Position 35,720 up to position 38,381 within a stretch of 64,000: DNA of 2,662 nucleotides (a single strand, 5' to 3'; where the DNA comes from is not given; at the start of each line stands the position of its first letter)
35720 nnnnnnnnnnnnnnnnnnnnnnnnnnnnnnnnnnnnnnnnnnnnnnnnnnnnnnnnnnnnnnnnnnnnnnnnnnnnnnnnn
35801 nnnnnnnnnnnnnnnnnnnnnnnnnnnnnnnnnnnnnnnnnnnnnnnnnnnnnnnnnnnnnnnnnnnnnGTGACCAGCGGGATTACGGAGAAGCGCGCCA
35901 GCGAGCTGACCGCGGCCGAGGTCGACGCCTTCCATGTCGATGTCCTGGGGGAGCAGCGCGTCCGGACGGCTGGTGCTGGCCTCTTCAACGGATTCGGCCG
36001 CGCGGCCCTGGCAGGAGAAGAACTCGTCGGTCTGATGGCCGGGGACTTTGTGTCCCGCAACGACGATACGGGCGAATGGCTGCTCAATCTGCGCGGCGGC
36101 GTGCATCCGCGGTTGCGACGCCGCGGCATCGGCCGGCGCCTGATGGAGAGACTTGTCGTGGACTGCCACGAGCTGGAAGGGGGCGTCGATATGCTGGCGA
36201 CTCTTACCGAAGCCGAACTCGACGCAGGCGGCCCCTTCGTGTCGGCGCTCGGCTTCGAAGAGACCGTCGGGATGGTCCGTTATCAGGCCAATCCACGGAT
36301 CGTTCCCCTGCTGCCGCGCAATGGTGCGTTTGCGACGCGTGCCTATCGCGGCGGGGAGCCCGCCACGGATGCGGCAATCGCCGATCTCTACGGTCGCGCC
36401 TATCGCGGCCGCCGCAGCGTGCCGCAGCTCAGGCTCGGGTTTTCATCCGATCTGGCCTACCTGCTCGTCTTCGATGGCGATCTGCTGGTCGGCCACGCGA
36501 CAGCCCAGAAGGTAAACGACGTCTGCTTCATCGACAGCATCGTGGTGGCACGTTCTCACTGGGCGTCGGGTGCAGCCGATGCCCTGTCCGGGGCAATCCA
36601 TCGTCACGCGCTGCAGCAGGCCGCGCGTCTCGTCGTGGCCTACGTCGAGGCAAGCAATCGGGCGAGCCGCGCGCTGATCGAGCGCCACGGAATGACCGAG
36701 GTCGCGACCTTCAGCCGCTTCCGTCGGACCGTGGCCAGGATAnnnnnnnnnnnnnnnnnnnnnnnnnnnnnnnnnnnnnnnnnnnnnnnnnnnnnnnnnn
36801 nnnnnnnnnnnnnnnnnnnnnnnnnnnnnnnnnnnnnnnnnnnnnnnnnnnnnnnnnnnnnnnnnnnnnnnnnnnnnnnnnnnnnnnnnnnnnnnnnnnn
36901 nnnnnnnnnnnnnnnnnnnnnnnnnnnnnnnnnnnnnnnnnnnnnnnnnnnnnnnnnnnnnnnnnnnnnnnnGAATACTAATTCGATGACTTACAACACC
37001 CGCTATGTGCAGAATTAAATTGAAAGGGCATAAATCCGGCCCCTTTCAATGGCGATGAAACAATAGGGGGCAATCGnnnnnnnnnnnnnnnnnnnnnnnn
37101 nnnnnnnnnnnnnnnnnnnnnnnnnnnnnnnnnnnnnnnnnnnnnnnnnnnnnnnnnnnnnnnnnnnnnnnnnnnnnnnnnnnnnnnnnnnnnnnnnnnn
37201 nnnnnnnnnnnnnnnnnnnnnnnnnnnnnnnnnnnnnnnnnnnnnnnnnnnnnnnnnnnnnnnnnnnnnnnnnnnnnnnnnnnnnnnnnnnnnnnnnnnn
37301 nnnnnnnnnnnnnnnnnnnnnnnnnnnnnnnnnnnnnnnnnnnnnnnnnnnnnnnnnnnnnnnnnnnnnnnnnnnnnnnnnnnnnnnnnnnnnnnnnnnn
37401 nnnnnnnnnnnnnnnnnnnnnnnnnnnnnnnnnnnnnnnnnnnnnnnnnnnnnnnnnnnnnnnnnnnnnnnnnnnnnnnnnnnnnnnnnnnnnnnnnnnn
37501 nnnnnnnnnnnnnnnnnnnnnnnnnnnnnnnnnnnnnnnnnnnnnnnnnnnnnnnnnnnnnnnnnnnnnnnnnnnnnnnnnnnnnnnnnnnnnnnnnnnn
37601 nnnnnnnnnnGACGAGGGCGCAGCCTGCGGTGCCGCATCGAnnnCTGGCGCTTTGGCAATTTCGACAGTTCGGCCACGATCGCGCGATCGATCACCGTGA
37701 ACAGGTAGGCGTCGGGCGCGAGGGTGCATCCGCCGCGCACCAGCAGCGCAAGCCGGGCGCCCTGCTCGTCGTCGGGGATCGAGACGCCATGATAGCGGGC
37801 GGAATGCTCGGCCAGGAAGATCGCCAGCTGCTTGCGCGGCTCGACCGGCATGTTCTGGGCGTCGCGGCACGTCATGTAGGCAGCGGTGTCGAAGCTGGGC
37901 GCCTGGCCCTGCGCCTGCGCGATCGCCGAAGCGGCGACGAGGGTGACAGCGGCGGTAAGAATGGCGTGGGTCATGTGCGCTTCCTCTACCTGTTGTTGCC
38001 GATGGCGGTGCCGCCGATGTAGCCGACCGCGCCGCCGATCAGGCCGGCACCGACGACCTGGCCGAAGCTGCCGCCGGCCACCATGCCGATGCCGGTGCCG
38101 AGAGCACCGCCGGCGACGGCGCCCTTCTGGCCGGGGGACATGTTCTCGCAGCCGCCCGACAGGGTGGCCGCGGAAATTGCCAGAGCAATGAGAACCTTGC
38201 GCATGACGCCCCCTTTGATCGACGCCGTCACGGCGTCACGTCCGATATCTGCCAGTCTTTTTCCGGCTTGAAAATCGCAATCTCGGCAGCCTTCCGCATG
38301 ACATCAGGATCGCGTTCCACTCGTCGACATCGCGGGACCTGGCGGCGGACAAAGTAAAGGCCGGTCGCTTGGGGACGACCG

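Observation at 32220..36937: Apparently uncharacterised azole-type RiPP cluster: RRE/E1-YcaO + SagB dehydrogenase + tandem GNAT + precursor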

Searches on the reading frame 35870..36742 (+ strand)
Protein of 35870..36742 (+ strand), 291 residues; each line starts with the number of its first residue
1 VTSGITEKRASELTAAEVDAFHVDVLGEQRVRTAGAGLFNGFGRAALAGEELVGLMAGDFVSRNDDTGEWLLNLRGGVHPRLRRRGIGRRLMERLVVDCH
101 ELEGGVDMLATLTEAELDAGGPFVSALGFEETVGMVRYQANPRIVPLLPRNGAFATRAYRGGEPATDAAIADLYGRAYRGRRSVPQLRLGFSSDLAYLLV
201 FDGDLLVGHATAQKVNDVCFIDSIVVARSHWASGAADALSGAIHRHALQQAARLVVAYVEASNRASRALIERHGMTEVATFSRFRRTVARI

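Call 9: search_protein_families(library=ncbifam, proteins=[window:35870-36742:+], max_evalue=0.01)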
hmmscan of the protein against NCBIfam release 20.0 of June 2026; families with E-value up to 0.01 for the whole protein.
window:35870-36742:+ (291 aa): 13 families
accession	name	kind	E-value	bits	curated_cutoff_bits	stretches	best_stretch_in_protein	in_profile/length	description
TIGR01575.1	rimI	equivalog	3.3e-10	40.2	86.4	1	176-284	11-121/132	ribosomal protein S18-alanine N-acetyltransferase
NF040501.1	resist_ArsN2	equivalog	6.5e-06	25.8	125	0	197-253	25-83/133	arsenic resistance N-acetyltransferase ArsN2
TIGR03448.1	mycothiol_MshD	equivalog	6.9e-05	22.3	163.1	0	13-98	17-99/294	mycothiol synthase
NF040503.1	resist_ArsN1a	equivalog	9.3e-05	22.2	170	0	223-283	81-141/159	arsinothricin resistance N-acetyltransferase ArsN1 family A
NF043067.1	AAC_6p_group_E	equivalog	0.00012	21.9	140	0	214-287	66-139/140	aminoglycoside 6'-N-acetyltransferase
NF000483.1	BlmB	exception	0.00089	18.7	625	1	224-282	97-156/301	bleomycin family antibiotic N-acetyltransferase BlmB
TIGR02406.1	ectoine_EctA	equivalog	0.00094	19.2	120.6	0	213-274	61-122/157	diaminobutyrate acetyltransferase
NF041716.1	HxA_phane_GNAT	equivalog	0.00095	19.1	250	1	51-140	63-151/152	cyclophane-containing RiPP N-acetyltransferase HaaN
NF040504.1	resist_ArsN1b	equivalog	0.00097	19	210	0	195-283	48-141/159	arsinothricin resistance N-acetyltransferase ArsN1 family B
NF000140.3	AAC_6p_Salmo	exception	0.0023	18.2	270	0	216-279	73-136/145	cryptic aminoglycoside N-acetyltransferase AAC(6')-Iy/Iaa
NF007025.1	PRK09491.1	equivalog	0.0028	17.6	173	0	203-280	47-124/145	ribosomal protein S18-alanine N-acetyltransferase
NF000482.1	AAC_3_XI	exception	0.0028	17.4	300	0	217-284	74-141/148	aminoglycoside N-acetyltransferase AAC(3)-XI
NF000485.1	TlmB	exception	0.0035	16.6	625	1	225-280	90-146/292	bleomycin family antibiotic N-acetyltransferase TlmB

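Call 10: search_protein_families(library=pfam, proteins=[window:35870-36742:+], max_evalue=0.01)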
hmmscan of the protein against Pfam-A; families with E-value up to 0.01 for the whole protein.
window:35870-36742:+ (291 aa): 6 families
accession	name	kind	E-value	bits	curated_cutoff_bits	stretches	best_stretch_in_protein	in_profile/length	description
PF00583.31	Acetyltransf_1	-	1.9e-16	60.8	20.7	2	176-275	10-116/116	Acetyltransferase (GNAT) family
PF13508.13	Acetyltransf_7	-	8.5e-11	42.5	27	1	51-131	13-84/84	Acetyltransferase (GNAT) domain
PF13673.13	Acetyltransf_10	-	2.7e-09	37.5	23.6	2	78-146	59-123/128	Acetyltransferase (GNAT) domain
PF13302.13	Acetyltransf_3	-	2.2e-05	25.6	25.4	1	195-276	54-138/138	Acetyltransferase (GNAT) domain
PF08445.16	FR47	-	5e-05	23.6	22.1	0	216-278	19-80/86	FR47-like protein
PF14542.12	Acetyltransf_CG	-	0.0033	18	30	0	77-100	31-54/80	GCN5-related N-acetyl-transferase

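Call 47: find_homologous_proteins(query=window:35870-36742:+, max_evalue=0.00001)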
Query window:35870-36742:+ (291 aa): 19 proteins with E <= 0.00001 among 8000 candidates.
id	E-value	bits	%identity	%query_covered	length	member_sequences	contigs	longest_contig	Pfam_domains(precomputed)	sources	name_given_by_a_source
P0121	5.1e-184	628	99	100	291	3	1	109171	PF13673.14,PF13302.14,PF13508.14,PF00583.32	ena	-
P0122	1.2e-139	483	77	100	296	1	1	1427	PF13673.14,PF13302.14,PF13508.14,PF08445.17,PF14542.13,PF00583.32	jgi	-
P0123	5.9e-93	330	79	66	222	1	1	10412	PF00583.32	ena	-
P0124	3.9e-64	235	48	97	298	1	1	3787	PF13673.14,PF13302.14,PF13508.14,PF08445.17,PF00583.32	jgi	jgi:GNAT superfamily N-acetyltransferase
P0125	1.8e-59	220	44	100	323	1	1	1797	PF13673.14,PF13302.14,PF13508.14,PF08445.17,PF00583.32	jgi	jgi:GNAT superfamily N-acetyltransferase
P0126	6.7e-58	215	42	98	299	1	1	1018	PF13673.14,PF13302.14,PF13508.14,PF08445.17,PF00583.32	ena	-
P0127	1.6e-57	213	44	95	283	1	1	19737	PF13673.14,PF13480.14,PF13508.14,PF08445.17,PF00583.32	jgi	jgi:GNAT superfamily N-acetyltransferase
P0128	2.1e-57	213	44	98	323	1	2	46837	PF13673.14,PF13480.14,PF13302.14,PF13508.14,PF08445.17,PF00583.32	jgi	jgi:GNAT superfamily N-acetyltransferase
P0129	2.8e-57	213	44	99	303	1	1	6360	PF13673.14,PF13302.14,PF13508.14,PF00583.32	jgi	jgi:GNAT superfamily N-acetyltransferase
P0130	5.3e-54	202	43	97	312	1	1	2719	PF13673.14,PF13302.14,PF13508.14,PF08445.17,PF00583.32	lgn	-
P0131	2.9e-51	193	42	94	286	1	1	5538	PF13673.14,PF13302.14,PF13508.14,PF08445.17,PF13523.13,PF00583.32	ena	-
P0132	1.5e-49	187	38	99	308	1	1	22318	PF13673.14,PF13302.14,PF13508.14,PF00583.32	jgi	jgi:ribosomal protein S18 acetylase RimI-like enzyme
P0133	4.7e-44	169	39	98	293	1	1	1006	PF13673.14,PF13302.14,PF13508.14,PF08445.17,PF00583.32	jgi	jgi:GNAT superfamily N-acetyltransferase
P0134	6.3e-41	159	41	78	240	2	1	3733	PF13673.14,PF13302.14,PF13508.14,PF00583.32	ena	-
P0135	3.6e-31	127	33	95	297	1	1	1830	PF13673.14,PF13302.14,PF13508.14,PF00583.32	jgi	-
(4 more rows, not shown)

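Call 48: search_solved_structures(query=window:35870-36742:+, max_evalue=0.01)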
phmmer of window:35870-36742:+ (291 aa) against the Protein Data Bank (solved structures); distinct sequences matched with E-value up to 0.01: 0.

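Call 49: find_encoding_contigs(protein=P0128, flank=8000, max_places=1)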
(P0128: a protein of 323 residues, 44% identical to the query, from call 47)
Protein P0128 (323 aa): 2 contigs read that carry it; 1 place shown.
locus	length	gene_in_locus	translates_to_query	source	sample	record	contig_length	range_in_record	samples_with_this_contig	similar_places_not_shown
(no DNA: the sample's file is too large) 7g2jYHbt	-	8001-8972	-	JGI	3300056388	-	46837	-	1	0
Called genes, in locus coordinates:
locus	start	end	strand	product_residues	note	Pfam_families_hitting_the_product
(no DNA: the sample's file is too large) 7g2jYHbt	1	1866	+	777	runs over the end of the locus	PF02310:B12-binding (weak), PF04055:Radical_SAM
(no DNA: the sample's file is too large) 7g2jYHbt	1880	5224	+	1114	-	PF00668:Condensation (faint), PF00501:AMP-binding, PF13193:AMP-binding_C, PF00550:PP-binding, PF00975:Thioesterase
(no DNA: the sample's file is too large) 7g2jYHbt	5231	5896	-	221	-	PF22624:AASDHPPT_N, PF01648:ACPS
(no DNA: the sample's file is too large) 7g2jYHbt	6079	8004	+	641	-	PF04055:Radical_SAM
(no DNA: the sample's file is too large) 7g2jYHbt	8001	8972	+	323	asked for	PF13508:Acetyltransf_7 (weak), PF13673:Acetyltransf_10 (faint), PF08445:FR47 (faint), PF13480:Acetyltransf_6 (faint), PF13302:Acetyltransf_3 (weak), PF00583:Acetyltransf_1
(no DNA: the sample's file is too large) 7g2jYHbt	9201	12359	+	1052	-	PF13575:DUF4135, PF05147:LANC_like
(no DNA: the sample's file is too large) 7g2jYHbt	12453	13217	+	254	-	PF00142:Fer4_NifH, PF01656:CbiA, PF02374:ArsA_ATPase (faint), PF06564:CBP_BcsQ (faint), PF09140:MipZ, PF10609:ParA, PF13614:AAA_31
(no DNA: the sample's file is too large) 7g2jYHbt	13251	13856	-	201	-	PF05128:DUF697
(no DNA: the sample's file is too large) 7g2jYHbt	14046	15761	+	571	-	PF07969:Amidohydro_3, PF01979:Amidohydro_1 (weak)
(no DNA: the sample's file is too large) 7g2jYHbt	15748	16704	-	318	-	PF00248:Aldo_ket_red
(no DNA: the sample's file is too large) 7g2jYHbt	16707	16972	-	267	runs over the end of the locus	PF06182:ABC2_membrane_6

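Call 50: find_encoding_contigs(protein=P0127, flank=8000, max_places=1)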
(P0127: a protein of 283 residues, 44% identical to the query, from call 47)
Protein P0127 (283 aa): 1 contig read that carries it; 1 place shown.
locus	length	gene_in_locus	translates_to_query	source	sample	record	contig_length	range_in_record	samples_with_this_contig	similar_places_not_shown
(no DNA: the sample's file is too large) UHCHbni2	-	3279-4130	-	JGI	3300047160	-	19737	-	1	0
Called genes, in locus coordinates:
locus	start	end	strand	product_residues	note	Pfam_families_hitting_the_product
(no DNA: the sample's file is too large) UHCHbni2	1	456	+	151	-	?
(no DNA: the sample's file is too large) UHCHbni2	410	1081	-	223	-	PF22624:AASDHPPT_N, PF01648:ACPS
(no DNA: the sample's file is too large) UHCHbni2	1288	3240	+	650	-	PF04055:Radical_SAM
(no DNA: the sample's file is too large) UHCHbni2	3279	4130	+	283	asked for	PF13508:Acetyltransf_7 (weak), PF13673:Acetyltransf_10 (faint), PF08445:FR47 (faint), PF13480:Acetyltransf_6 (faint), PF00583:Acetyltransf_1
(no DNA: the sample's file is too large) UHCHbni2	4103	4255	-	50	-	-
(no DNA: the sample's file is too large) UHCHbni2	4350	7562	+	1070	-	PF13575:DUF4135, PF05147:LANC_like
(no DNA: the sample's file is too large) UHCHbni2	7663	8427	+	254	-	PF00142:Fer4_NifH, PF01656:CbiA, PF02374:ArsA_ATPase (weak), PF06564:CBP_BcsQ (faint), PF09140:MipZ, PF10609:ParA, PF13614:AAA_31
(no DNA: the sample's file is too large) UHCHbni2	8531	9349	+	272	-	PF00583:Acetyltransf_1, PF13508:Acetyltransf_7 (weak), PF13673:Acetyltransf_10 (faint), PF08445:FR47 (faint), PF13302:Acetyltransf_3 (weak), PF00583:Acetyltransf_1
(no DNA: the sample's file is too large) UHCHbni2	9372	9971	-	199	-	PF05128:DUF697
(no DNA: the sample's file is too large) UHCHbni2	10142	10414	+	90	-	PF03937:Sdh5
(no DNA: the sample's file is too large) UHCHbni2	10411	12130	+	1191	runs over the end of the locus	PF17757:UvrB_inter, PF02559:CarD_TRCF_RID, PF00270:DEAD, PF00271:Helicase_C, PF03461:TRCF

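Call 51: find_encoding_contigs(protein=P0132, flank=8000, max_places=1)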
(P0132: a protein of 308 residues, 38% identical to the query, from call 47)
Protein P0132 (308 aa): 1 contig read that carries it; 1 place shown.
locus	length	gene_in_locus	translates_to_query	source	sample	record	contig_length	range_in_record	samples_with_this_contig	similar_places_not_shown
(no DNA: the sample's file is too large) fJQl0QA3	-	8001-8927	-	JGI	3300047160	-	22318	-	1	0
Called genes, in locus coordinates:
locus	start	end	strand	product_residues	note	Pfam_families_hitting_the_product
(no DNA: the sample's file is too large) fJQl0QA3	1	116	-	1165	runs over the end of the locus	PF04932:Wzy_C (weak)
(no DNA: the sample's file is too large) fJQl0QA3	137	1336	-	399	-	PF01370:Epimerase, PF16363:GDP_Man_Dehyd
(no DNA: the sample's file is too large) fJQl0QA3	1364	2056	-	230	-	PF13489:Methyltransf_23 (weak), PF08241:Methyltransf_11, PF13649:Methyltransf_25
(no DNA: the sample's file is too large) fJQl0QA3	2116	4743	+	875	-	PF02397:Bac_transf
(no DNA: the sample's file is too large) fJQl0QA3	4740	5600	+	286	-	PF00561:Abhydrolase_1 (faint), PF12146:Hydrolase_4 (faint)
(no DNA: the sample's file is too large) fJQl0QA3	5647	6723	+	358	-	PF00296:Bac_luciferase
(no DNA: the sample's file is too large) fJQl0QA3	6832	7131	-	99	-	-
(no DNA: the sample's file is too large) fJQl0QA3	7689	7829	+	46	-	-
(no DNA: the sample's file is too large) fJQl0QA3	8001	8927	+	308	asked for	PF13302:Acetyltransf_3 (faint), PF13673:Acetyltransf_10 (weak), PF00583:Acetyltransf_1 (weak), PF13508:Acetyltransf_7, PF00583:Acetyltransf_1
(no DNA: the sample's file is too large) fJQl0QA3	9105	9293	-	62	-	-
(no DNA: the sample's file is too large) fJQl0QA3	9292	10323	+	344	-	?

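Call 52: find_encoding_contigs(protein=P0131, flank=8000, max_places=1)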
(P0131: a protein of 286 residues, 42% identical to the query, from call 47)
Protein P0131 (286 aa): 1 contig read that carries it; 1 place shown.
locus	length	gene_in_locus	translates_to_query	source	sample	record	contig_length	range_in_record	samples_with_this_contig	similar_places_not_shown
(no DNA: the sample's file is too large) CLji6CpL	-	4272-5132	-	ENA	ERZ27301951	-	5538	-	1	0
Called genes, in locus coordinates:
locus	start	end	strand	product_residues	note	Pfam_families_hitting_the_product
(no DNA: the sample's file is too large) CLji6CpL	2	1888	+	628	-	?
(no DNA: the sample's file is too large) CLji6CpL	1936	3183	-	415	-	PF10082:BBP2_2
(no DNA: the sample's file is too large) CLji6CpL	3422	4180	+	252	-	PF00142:Fer4_NifH, PF01656:CbiA, PF02374:ArsA_ATPase (faint), PF06564:CBP_BcsQ (faint), PF09140:MipZ (weak), PF10609:ParA (weak), PF13614:AAA_31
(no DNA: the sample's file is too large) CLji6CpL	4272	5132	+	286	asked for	PF00583:Acetyltransf_1, PF13508:Acetyltransf_7, PF13673:Acetyltransf_10 (faint), PF08445:FR47 (faint), PF13523:Acetyltransf_8 (faint), PF00583:Acetyltransf_1, PF13302:Acetyltransf_3 (weak)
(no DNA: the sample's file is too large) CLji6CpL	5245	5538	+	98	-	?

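Call 53: find_encoding_contigs(protein=P0129, flank=8000, max_places=1)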
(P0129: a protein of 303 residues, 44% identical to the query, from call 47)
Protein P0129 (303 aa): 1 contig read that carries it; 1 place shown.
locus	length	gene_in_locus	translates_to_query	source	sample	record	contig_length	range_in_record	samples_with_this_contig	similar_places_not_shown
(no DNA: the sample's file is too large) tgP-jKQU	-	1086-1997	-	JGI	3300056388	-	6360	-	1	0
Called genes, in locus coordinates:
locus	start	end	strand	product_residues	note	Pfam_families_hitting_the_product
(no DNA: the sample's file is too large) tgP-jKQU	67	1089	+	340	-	PF04055:Radical_SAM (weak)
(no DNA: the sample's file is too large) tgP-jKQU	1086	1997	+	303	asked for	PF13508:Acetyltransf_7 (faint), PF13673:Acetyltransf_10 (faint), PF13302:Acetyltransf_3 (weak), PF00583:Acetyltransf_1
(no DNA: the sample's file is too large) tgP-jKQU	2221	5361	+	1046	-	PF13575:DUF4135, PF05147:LANC_like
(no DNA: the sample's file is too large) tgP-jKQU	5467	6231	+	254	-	PF00142:Fer4_NifH, PF01656:CbiA, PF02374:ArsA_ATPase (faint), PF06564:CBP_BcsQ, PF09140:MipZ, PF10609:ParA, PF13614:AAA_31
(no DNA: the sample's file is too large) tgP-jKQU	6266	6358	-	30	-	?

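Call 72: predict_structure(alignment_id=A1)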
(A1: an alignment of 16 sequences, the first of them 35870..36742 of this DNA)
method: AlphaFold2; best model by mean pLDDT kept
length: 291 residues; sequences in the alignment: 16
mean_pLDDT: 90.5   pTM: 0.83
mean pLDDT of the five models: 90.5, 89.7, 89.5, 89.0, 88.8
residues with pLDDT >= 90: 209; 70-90: 70; 50-70: 11; < 50: 1
segments of 3 or more residues with pLDDT < 50: none
pLDDT, mean of each block of 10 residues (from residue 1): 83 93 83 73 95 95 84 93 93 96 92 92 96 95 88 92 92 90 81 85 96 91 91 92 94 94 89 93 93 70
secondary structure, 60 per line:
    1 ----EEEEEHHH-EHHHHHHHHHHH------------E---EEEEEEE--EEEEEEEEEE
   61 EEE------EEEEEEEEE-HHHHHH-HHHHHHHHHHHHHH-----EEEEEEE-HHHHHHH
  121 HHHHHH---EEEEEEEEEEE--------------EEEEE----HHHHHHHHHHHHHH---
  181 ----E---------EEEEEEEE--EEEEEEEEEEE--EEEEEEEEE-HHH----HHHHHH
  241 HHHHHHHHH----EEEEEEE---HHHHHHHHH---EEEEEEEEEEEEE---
elements in order: E5-9 H15-25 E42-48 E51-63 E70-78 H80-85 H87-100 E106-112 H114-126 E130-140 E155-159 H164-177 E195-202 E205-215 E218-226 H235-249 E254-260 H264-272 E276-288

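Call 74: fold_search(model_id=the predicted structure, library=pdb)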
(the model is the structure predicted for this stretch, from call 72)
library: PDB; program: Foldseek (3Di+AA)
matches with E <= 10: 1425; with E <= 0.001: 377
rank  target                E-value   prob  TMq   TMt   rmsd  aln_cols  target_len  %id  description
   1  7q3a_A                4.0e-17  1.00  0.68  0.59   6.5       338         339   16  Crystal structure of MAB_4324 a tandem repeat GNAT from Mycobacterium abscessus (released 2022-05-04)
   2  7wx7                  1.1e-16  1.00  0.65  0.67   6.1       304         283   11  complex of a legionella acetyltransferase VipF and COA/ACO (released 2023-02-22)
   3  3tt2                  3.3e-16  1.00  0.70  0.65   6.6       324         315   18  Crystal Structure of GCN5-related N-Acetyltransferase from Sphaerobacter thermophilus (released 2011-10-05)
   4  7q3a_B                5.0e-16  1.00  0.73  0.64   4.7       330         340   15  Crystal structure of MAB_4324 a tandem repeat GNAT from Mycobacterium abscessus (released 2022-05-04)
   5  7wx5                  5.0e-16  1.00  0.63  0.63   5.6       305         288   12  a Legionella acetyltransferase effector VipF (released 2023-02-22)
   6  6wqb                  5.6e-15  1.00  0.62  0.62   5.6       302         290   12  Crystal structure of VipF from Legionella hackeliae in complex with acetyl-CoA (released 2021-11-10)
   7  7wx6                  2.0e-14  1.00  0.61  0.65   5.7       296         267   11  A Legionella acetyltransferase VipF (released 2022-09-14)
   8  2c27                  3.7e-14  1.00  0.65  0.63   5.2       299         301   16  The Structure of Mycothiol Synthase in Complex with des- AcetylMycothiol and CoenzymeA. (released 2005-12-01)
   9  6wqc                  4.5e-14  1.00  0.61  0.61   6.2       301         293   13  Crystal structure of VipF from Legionella hackeliae in complex with CoA (released 2021-11-10)
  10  1ozp                  1.1e-13  1.00  0.61  0.61   5.5       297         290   18  Crystal Structure of Rv0819 from Mycobacterium tuberculosis MshD-Mycothiol Synthase Acetyl-Coenzyme A Complex. (released 2003-09-09)
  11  2wpw_C                7.2e-13  1.00  0.70  0.64   5.8       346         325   15  Tandem GNAT protein from the clavulanic acid biosynthesis pathway (without AcCoA) (released 2009-12-29)
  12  2wpx_A                7.2e-13  1.00  0.70  0.63   5.5       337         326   14  Tandem GNAT protein from the clavulanic acid biosynthesis pathway (with AcCoA) (released 2009-12-29)
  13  2wpw_A                8.1e-13  1.00  0.69  0.62   6.1       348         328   16  Tandem GNAT protein from the clavulanic acid biosynthesis pathway (without AcCoA) (released 2009-12-29)
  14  2wpw_B                1.2e-12  1.00  0.70  0.63   6.0       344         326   14  Tandem GNAT protein from the clavulanic acid biosynthesis pathway (without AcCoA) (released 2009-12-29)
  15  2ozg                  4.3e-12  1.00  0.60  0.47   6.3       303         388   13  Crystal structure of GCN5-related N-acetyltransferase (YP_325469.1) from Anabaena variabilis ATCC 29413 at 2.00 A resolu (released 2007-03-13)
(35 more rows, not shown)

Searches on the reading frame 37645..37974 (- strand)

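Call 9: search_protein_families(library=ncbifam, proteins=[window:37645-37974:-], max_evalue=0.01)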
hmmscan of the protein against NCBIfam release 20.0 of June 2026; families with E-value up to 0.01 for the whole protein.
window:37645-37974:- (110 aa): 0 families

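Call 10: search_protein_families(library=pfam, proteins=[window:37645-37974:-], max_evalue=0.01)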
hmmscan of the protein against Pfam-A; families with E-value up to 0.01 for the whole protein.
window:37645-37974:- (110 aa): 1 family
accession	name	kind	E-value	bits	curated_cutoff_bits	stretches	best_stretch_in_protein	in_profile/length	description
PF06411.16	HdeA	-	0.0014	19.4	22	1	4-75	3-73/91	HdeA/HdeB family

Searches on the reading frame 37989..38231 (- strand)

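Call 9: search_protein_families(library=ncbifam, proteins=[window:37989-38231:-], max_evalue=0.01)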
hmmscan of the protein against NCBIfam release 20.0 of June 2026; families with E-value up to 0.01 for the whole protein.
window:37989-38231:- (81 aa): 0 families

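Call 10: search_protein_families(library=pfam, proteins=[window:37989-38231:-], max_evalue=0.01)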
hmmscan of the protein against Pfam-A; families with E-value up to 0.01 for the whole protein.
window:37989-38231:- (81 aa): 1 family
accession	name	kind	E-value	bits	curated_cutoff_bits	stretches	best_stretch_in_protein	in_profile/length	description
PF05818.17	TraT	-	0.00029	21.1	31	1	32-78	85-131/214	Enterobacterial TraT complement resistance protein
